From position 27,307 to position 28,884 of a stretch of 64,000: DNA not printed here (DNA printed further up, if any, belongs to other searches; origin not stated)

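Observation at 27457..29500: Alpha-oxoamine synthase + SDR pair: candidate sphingolipid or sulfonolipid (capnine-type) head-group module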

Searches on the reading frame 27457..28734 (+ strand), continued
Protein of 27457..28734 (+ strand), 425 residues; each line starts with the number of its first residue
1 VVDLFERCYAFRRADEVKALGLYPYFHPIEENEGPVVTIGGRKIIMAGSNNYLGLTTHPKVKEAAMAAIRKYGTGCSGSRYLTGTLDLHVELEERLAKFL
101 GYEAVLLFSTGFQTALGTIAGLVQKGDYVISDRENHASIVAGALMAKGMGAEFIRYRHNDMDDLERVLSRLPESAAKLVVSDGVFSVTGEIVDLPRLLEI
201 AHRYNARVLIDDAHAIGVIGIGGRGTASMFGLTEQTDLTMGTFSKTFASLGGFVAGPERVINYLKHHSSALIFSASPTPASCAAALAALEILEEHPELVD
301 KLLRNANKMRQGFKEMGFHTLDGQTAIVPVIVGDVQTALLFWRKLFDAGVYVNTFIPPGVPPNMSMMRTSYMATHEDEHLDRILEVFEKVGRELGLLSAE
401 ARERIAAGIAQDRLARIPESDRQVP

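Call 21: search_protein_families(library=ncbifam, proteins=[L037:7298-8419:+, L037:4802-6001:-, L037:6001-7188:+, L052:7219-7968:+], max_evalue=0.01)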
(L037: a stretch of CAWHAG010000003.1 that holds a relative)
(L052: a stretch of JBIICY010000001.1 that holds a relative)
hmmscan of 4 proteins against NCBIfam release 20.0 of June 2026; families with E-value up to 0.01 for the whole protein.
L037:7298-8419:+ (373 aa): 0 families

L037:4802-6001:- (399 aa): 34 families (the best 25 are shown)
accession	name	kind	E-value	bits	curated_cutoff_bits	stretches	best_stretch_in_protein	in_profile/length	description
TIGR03466.1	HpnA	hypoth_equivalog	1.1e-46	159.2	367.65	1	75-398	2-326/327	hopanoid-associated sugar epimerase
NF052578.1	StrlDmthSdmBMthl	equivalog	2e-32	113.2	600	1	76-398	3-327/328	sterol demethylase protein SdmB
NF042423.1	oxyalk_red_Shew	equivalog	3.6e-32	111.7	580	1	69-388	4-330/331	2-alkyl-3-oxoalkanoate reductase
TIGR04180.1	EDH_00030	hypoth_equivalog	3.8e-24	85.3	475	1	77-319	2-259/297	NAD-dependent 4,6-dehydratase LegB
NF042422.1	oxyalk_red_OleD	equivalog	1.1e-22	80.9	580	1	76-392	3-327/329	2-alkyl-3-oxoalkanoate reductase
TIGR01181.1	dTDP_gluc_dehyt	equivalog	5.9e-20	71.6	365.1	1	76-398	2-316/321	dTDP-glucose 4,6-dehydratase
TIGR01746.1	Thioester-redct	subfamily_domain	5.1e-19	68.7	213.35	1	77-310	3-275/371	thioester reductase domain-containing protein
NF043036.1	ErythonDh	equivalog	1.8e-16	60.3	325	1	77-219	4-157/321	D-erythronate dehydrogenase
TIGR02197.1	heptose_epim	equivalog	2.3e-16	59.9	274.6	1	78-395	3-315/316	ADP-glyceromanno-heptose 6-epimerase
TIGR01179.1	galE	equivalog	2.8e-16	59.2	262.3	1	77-220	3-154/332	UDP-glucose 4-epimerase GalE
NF005539.0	PRK07201.1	equivalog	9.4e-14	51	549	1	77-308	4-258/657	SDR family oxidoreductase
TIGR01777.1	yfcH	hypoth_equivalog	4.2e-12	46.3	207.35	1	77-330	2-254/292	TIGR01777 family oxidoreductase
NF047837.1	UDPAcbARedWbcJ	equivalog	4.3e-11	42.3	500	1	124-322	33-218/372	UDP-2-acetamido-2,6-beta-L-arabino-hexul-4-ose reductase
NF038078.1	NRPS_MxcG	equivalog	2.4e-10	38.4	2300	1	55-255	1064-1290/1442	myxochelin non-ribosomal peptide synthetase MxcG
NF007956.0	PRK10675.1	subfamily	3.3e-10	39.6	394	1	76-220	3-158/338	UDP-glucose 4-epimerase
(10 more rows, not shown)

L037:6001-7188:+ (396 aa): 42 families (the best 25 are shown)
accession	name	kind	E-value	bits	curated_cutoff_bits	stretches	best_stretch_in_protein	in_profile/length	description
NF047600.1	SerpalmtaseCFB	equivalog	2.7e-151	503.8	640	1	3-394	5-393/395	serine palmitoyltransferase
TIGR01825.1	gly_Cac_T_rel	subfamily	1.3e-114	382.9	535.4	1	14-396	6-385/385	BioF/Kbl family PLP-dependent acyltransferase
NF005394.0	PRK06939.1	equivalog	1.3e-110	369.8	460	1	13-396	13-397/397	glycine C-acetyltransferase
NF047599.1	SerpalmtaseBetaP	equivalog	7.5e-110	367.3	500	1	1-393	1-393/394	serine palmitoyltransferase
TIGR00858.1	bioF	equivalog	1.3e-108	363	426.45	1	27-385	7-363/365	8-amino-7-oxononanoate synthase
NF047603.1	SerpalmtaseAlphaP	equivalog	4.5e-94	315.4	670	1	2-396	3-399/399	serine palmitoyltransferase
TIGR01822.1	2am3keto_CoA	equivalog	3e-91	306.3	493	1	14-396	10-393/393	glycine C-acetyltransferase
TIGR01821.1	5aminolev_synth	equivalog_domain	2.5e-74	250.6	338.55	1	15-394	13-398/402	5-aminolevulinate synthase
NF005526.0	PRK07179.1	equivalog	6e-62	209.5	428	1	42-388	55-394/407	alpha-hydroxyketone-type quorum-sensing autoinducer synthase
NF005697.0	PRK07505.1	subfamily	1.3e-37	129.4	342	1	31-388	38-397/405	hypothetical protein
NF004608.1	PRK05937.1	equivalog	4.3e-33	114.6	399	1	73-355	41-315/366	8-amino-7-oxononanoate synthase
NF000586.1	PRK00011.1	subfamily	2.4e-11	43.1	335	1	42-328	18-306/404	serine hydroxymethyltransferase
TIGR02539.1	SepCysS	equivalog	4.7e-07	29.2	365.25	1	61-219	21-191/370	O-phospho-L-seryl-tRNA:Cys-tRNA synthase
TIGR03588.1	PseC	equivalog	5.4e-07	28.9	423.5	1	78-221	23-166/380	UDP-4-amino-4,6-dideoxy-N-acetyl-beta-L-altrosamine transaminase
TIGR01328.1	met_gam_lyase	equivalog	1.4e-06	27.5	549.7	1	90-218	63-188/391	methionine gamma-lyase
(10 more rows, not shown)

L052:7219-7968:+ (250 aa): 231 families (the best 25 are shown)
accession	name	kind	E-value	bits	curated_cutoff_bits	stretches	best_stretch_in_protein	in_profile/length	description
NF047923.1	pyridox_DH_SDR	equivalog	6.5e-68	228.9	325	1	7-250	2-243/243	pyridoxal 4-dehydrogenase, SDR-type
NF009466.0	PRK12826.1-2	subfamily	1.3e-57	195.1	222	1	8-248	3-245/248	3-oxoacyl-ACP reductase FabG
NF005559.1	PRK07231.1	subfamily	2.2e-56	191.1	215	1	6-247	2-247/249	glucose 1-dehydrogenase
NF004198.0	PRK05653.1-3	equivalog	3e-53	180.8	296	1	6-247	5-246/248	3-oxoacyl-ACP reductase FabG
TIGR03971.1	SDR_subfam_1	subfamily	8.2e-53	179.5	300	1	6-248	1-269/271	mycofactocin-coupled SDR family oxidoreductase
NF009093.0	PRK12429.1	subfamily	5.2e-52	176.7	258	1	6-247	3-256/259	3-hydroxybutyrate dehydrogenase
TIGR01963.1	PHB_DH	subfamily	7.9e-52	176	307.05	1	9-247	2-252/255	3-hydroxybutyrate dehydrogenase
NF009468.0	PRK12826.1-4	equivalog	9.9e-52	176.2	318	1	5-246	4-246/256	SDR family oxidoreductase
NF052558.1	MBtsdlDhBudC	equivalog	6.8e-51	173.2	270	1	7-248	2-242/250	meso-2,3-butanediol dehydrogenase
NF005853.0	PRK07774.1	equivalog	6.9e-51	173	303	1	6-247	4-246/250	SDR family oxidoreductase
TIGR01830.1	3oxo_ACP_reduc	equivalog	9e-51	172.9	297.75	1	11-247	1-238/239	3-oxoacyl-[acyl-carrier-protein] reductase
NF004197.0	PRK05653.1-1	equivalog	1.7e-48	165.5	332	1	5-248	4-247/249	3-oxoacyl-ACP reductase FabG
TIGR01829.1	AcAcCoA_reduct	subfamily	5.8e-48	163.7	302.1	1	9-247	1-240/242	acetoacetyl-CoA reductase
NF005309.0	PRK06841.1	subfamily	1.1e-47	162.7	286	1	6-247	13-252/255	GolD/DthD family dehydrogenase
NF004791.0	PRK06138.1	equivalog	5.2e-47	160.3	312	1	6-248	3-250/252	SDR family oxidoreductase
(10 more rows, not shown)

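Call 31: search_solved_structures(query=window:27457-28734:+, max_evalue=1e-70, show_alignments=5)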
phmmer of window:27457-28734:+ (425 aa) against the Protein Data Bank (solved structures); distinct sequences matched with E-value up to 1e-70: 17.
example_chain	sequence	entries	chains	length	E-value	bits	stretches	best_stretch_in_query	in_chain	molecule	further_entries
3a2b_A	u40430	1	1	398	1e-116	393.2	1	5-393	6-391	Serine palmitoyltransferase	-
8guh_A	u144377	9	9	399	1e-116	393.2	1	5-393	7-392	Serine palmitoyltransferase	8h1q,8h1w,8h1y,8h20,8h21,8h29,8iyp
8s1y_A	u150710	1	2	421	2.3e-80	273.5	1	13-397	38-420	8-amino-7-oxononanoate synthase/2-amino-3-ketobutyrate coenzyme A ligase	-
7poa_A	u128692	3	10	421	5.9e-80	272.1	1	13-397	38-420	8-amino-7-oxononanoate synthase/2-amino-3-ketobutyrate coenzyme A ligase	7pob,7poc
2x8u_A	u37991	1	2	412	6.5e-80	272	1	33-398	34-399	SERINE PALMITOYLTRANSFERASE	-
2w8j_A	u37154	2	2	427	7.2e-77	262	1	27-400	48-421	SERINE PALMITOYLTRANSFERASE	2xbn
2jgt_A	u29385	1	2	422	1.2e-76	261.2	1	24-399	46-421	SERINE PALMITOYLTRANSFERASE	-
2w8t_A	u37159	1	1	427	1.2e-76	261.2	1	27-400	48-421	SERINE PALMITOYLTRANSFERASE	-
2jg2_A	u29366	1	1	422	1.3e-76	261.2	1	27-399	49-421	SERINE PALMITOYLTRANSFERASE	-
2w8u_A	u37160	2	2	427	1.9e-76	260.6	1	27-400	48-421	SERINE PALMITOYLTRANSFERASE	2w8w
2w8v_A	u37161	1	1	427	2.3e-76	260.3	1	27-400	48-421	SERINE PALMITOYLTRANSFERASE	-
7v58_A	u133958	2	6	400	3.5e-76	259.7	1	13-396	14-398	2-amino-3-ketobutyrate coenzyme A ligase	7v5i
4bmk_A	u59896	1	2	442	1.7e-75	257.5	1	27-397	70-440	SERINE PALMITOYLTRANSFERASE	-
3tqx_A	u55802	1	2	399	5.3e-75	255.8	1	15-396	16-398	2-amino-3-ketobutyrate coenzyme A ligase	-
7bxp_A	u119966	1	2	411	5e-73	249.3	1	9-397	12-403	2-amino-3-ketobutyrate coenzyme A ligase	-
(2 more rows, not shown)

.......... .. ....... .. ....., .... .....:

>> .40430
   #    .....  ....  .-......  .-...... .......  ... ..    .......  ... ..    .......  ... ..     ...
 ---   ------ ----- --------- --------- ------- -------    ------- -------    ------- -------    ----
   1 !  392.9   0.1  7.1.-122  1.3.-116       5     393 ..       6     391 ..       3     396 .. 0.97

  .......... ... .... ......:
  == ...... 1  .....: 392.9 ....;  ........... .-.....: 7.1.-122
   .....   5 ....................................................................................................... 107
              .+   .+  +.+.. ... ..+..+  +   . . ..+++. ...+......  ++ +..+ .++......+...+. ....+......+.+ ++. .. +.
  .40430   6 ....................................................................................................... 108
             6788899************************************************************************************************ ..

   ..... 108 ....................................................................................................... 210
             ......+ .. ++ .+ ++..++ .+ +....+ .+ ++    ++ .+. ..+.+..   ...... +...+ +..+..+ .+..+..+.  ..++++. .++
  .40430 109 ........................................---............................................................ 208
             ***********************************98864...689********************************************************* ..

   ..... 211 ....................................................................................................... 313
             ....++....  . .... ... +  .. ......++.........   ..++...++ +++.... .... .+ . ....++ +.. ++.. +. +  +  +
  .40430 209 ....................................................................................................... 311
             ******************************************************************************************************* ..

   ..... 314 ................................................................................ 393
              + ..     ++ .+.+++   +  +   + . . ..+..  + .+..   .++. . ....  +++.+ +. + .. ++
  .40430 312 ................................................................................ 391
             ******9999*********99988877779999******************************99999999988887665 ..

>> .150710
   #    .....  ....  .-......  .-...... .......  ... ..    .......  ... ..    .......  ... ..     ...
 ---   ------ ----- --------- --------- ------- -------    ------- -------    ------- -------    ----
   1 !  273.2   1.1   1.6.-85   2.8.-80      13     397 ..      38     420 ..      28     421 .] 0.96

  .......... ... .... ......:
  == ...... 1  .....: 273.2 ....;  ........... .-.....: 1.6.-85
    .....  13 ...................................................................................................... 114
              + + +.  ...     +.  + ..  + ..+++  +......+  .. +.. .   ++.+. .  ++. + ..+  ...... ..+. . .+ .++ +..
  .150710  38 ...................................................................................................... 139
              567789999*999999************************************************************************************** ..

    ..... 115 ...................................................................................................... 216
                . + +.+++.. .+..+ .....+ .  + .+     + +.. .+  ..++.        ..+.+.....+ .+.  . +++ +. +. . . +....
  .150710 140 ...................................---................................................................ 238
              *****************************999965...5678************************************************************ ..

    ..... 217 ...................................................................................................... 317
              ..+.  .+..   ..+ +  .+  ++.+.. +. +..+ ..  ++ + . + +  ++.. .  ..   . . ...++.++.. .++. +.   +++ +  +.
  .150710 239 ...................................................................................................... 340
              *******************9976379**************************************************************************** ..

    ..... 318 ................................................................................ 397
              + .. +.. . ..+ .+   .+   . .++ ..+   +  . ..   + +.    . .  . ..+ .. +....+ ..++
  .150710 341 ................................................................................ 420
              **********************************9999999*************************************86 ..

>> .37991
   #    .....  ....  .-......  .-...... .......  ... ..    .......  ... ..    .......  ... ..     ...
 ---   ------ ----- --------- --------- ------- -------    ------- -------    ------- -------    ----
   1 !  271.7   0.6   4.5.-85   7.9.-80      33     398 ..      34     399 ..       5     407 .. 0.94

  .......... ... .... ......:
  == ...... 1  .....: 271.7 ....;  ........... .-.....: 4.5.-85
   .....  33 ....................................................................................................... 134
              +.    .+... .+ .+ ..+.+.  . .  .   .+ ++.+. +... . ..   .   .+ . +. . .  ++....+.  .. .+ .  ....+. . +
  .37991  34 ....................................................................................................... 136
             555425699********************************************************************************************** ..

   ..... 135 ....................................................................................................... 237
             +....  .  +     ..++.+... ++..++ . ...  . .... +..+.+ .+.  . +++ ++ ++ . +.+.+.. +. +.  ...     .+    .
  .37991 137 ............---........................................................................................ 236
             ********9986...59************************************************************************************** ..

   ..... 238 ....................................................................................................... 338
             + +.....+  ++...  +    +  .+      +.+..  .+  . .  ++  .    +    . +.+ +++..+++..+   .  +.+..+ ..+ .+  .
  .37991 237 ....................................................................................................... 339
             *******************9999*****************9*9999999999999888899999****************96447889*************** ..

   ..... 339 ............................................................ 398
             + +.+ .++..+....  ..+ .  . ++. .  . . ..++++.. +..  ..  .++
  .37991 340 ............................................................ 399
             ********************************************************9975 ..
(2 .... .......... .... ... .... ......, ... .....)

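Call 36: find_homologous_proteins(query=L037:7298-8419:+, max_evalue=0.00001)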
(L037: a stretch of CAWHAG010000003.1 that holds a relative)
Query L037:7298-8419:+ (373 aa): 7782 proteins with E <= 0.00001 among 8000 candidates; the best 120 are listed.
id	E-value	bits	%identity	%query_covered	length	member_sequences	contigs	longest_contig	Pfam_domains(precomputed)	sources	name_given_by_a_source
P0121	4.7e-226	768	88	100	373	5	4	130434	PF00583.32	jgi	-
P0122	1.4e-197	674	76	100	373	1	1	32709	PF00583.32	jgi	jgi:GNAT superfamily N-acetyltransferase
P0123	1.9e-174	598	67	99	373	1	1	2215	-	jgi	jgi:hypothetical protein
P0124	1.1e-165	569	66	99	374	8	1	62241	PF00583.32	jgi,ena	-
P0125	4.9e-165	567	64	99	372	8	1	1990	PF00583.32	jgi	-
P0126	4.7e-163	560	65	100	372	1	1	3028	PF00583.32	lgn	-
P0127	9.9e-163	559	64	100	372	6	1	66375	PF00583.32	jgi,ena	-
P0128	3.8e-161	554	64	100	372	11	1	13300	PF00583.32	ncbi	-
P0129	1.4e-160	552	64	100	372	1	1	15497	PF00583.32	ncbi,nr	ncbi:MAG: GNAT family N-acetyltransferase [Bacteroidota bacterium]|nr:GNAT family N-acetyltransferas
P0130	3.5e-160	551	64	99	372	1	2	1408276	PF00583.32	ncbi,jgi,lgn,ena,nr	ncbi:MAG TPA: hypothetical protein VMM58_10400 [Bacteroidota bacterium]|nr:hypothetical protein [Bac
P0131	4.7e-160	550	65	99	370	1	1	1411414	PF00583.32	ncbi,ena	-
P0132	1.2e-159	549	65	99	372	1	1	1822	PF00583.32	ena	-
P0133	1.3e-159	549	63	100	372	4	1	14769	PF00583.32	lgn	-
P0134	1.4e-159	549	63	100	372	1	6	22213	PF00583.32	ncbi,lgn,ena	-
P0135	1.6e-159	549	64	99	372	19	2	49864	PF00583.32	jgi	jgi:hypothetical protein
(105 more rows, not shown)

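Call 45: search_solved_structures(query=L037:7298-8419:+, max_evalue=1)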
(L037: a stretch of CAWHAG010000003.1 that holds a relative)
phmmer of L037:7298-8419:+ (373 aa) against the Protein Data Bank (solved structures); distinct sequences matched with E-value up to 1: 1.
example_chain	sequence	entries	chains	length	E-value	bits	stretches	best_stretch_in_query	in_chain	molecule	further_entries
4qlz_A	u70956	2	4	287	0.6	12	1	210-248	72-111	SJCHGC07024 protein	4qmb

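Call 65: predict_structure(alignment_id=A1)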
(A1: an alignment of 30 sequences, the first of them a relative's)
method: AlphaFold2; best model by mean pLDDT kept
length: 373 residues; sequences in the alignment: 30
mean_pLDDT: 83.3   pTM: 0.85
mean pLDDT of the five models: 83.3, 83.0, 82.6, 82.4, 81.6
residues with pLDDT >= 90: 123; 70-90: 196; 50-70: 44; < 50: 10
segments of 3 or more residues with pLDDT < 50: 130-132, 343-347
pLDDT, mean of each block of 10 residues (from residue 1): 86 95 89 84 89 92 96 92 89 95 98 98 76 75 64 92 94 77 72 89 92 88 67 82 82 91 86 77 68 74 75 81 82 80 52 69 87 96
secondary structure, 60 per line:
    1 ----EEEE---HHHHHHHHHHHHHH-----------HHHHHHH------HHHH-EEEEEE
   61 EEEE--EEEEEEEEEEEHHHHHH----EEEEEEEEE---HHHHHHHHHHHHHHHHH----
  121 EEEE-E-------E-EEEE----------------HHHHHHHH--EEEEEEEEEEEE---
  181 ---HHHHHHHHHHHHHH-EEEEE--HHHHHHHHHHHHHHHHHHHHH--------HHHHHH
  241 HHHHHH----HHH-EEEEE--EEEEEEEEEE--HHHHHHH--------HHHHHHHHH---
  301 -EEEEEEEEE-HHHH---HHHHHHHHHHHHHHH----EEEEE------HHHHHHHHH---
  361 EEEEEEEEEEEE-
elements in order: E5-8 H12-25 H37-43 H50-53 E55-64 E67-77 H78-83 E88-96 H100-116 E121-124 E136-139 H156-163 E166-177 H184-197 E199-203 H206-226 H235-246 E255-259 E262-271 H274-280 H289-297 E302-310 H312-315 H319-333 E338-342 H349-357 E361-372
